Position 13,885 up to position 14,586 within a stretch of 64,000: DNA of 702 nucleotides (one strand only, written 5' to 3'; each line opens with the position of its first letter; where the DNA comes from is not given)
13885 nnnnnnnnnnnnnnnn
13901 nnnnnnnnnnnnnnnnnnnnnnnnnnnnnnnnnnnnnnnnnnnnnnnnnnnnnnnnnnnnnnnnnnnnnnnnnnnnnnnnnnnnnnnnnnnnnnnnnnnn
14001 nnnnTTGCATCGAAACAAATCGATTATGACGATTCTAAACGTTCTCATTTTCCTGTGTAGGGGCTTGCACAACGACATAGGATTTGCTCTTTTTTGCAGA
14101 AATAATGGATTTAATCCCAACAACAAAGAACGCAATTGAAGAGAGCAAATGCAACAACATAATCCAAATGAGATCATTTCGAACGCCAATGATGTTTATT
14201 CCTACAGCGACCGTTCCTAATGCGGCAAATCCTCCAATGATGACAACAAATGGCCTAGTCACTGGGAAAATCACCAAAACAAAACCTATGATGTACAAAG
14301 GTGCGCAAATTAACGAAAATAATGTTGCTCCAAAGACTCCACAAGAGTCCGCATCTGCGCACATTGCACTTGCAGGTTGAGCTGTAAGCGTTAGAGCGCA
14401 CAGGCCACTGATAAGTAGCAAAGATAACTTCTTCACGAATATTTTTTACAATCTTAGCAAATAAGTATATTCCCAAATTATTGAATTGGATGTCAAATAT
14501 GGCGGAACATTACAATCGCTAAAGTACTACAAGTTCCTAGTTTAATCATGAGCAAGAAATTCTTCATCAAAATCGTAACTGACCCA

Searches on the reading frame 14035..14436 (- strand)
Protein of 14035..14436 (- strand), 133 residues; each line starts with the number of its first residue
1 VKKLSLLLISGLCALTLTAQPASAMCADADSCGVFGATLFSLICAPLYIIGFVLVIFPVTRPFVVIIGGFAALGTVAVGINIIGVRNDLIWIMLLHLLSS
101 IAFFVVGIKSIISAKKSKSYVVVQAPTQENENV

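Call 34: search_protein_families(library=pfam, proteins=[window:14035-14436:-], max_evalue=0.01)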
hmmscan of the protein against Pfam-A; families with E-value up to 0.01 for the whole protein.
window:14035-14436:- (133 aa): 0 families

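Call 55: search_protein_families(library=ncbifam, proteins=[window:14035-14436:-], max_evalue=1)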
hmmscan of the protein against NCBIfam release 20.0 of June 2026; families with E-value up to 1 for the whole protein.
window:14035-14436:- (133 aa): 1 family
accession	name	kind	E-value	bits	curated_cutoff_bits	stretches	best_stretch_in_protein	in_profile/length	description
TIGR02847.1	CyoD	equivalog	0.37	11.3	81.45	1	47-91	6-50/96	cytochrome o ubiquinol oxidase subunit IV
